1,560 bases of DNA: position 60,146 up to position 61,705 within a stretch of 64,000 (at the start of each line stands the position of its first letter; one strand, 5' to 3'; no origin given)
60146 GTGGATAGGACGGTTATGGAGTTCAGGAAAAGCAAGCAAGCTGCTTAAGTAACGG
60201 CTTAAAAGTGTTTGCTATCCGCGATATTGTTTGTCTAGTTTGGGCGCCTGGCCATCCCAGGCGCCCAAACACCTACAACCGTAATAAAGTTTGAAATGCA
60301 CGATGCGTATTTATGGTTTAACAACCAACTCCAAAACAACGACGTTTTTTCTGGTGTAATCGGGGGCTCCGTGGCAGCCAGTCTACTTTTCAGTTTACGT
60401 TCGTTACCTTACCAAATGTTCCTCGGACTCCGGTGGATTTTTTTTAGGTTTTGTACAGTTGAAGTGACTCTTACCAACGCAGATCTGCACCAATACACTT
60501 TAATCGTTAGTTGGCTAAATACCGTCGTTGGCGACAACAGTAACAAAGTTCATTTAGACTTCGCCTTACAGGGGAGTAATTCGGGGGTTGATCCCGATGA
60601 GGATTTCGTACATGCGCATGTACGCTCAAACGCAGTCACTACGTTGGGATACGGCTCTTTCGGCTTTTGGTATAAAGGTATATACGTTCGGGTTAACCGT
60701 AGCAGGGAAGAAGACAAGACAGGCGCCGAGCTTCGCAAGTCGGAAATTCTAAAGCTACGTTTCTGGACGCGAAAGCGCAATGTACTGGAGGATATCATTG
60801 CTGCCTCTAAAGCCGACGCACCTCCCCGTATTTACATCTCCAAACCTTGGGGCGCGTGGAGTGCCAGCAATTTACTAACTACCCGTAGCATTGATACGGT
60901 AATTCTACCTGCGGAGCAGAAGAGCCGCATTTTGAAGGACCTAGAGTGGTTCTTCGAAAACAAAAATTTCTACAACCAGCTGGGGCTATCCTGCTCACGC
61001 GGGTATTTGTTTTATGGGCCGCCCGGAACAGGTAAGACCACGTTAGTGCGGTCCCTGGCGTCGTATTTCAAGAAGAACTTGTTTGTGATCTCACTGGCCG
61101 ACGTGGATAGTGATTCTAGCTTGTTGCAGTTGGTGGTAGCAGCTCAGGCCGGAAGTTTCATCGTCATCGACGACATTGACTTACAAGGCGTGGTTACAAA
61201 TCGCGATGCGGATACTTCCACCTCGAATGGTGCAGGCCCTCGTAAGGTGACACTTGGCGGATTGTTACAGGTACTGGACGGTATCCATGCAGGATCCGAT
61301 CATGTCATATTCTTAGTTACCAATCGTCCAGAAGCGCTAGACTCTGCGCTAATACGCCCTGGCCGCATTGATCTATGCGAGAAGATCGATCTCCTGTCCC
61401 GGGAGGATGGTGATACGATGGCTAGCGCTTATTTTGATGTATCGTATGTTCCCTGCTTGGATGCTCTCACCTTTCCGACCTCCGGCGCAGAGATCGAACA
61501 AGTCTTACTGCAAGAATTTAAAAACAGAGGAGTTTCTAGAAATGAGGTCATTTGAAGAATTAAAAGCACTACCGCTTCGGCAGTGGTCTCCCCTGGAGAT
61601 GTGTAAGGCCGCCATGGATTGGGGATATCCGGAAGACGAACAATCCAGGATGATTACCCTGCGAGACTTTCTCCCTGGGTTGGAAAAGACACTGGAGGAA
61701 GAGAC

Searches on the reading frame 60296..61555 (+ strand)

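Call 40: search_protein_families(library=phrogs, max_evalue=0.00001, proteins=[window:60296-61555:+])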
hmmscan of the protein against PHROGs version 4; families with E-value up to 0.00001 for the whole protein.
window:60296-61555:+ (419 aa): 8 families
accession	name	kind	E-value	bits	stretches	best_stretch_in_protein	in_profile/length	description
phrog_7485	-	unknown function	3.4e-79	267.8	1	4-408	8-402/430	-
phrog_30773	-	unknown function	6.2e-17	62.1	1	213-360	175-327/666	-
phrog_3757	-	unknown function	2.6e-15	57.7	1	196-409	89-305/367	-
phrog_14322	-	unknown function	8.7e-11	42.7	1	223-358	215-342/398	-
phrog_10401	-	other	2.8e-08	33.9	0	202-270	431-496/667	ATPase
phrog_10440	-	unknown function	4.3e-07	29.8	1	232-360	230-347/483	-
phrog_5846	-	DNA, RNA and nucleotide metabolism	3.8e-06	27.4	1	217-271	29-75/380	clamp loader of DNA polymerase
phrog_33861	-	unknown function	7.1e-06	26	0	237-297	192-256/407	-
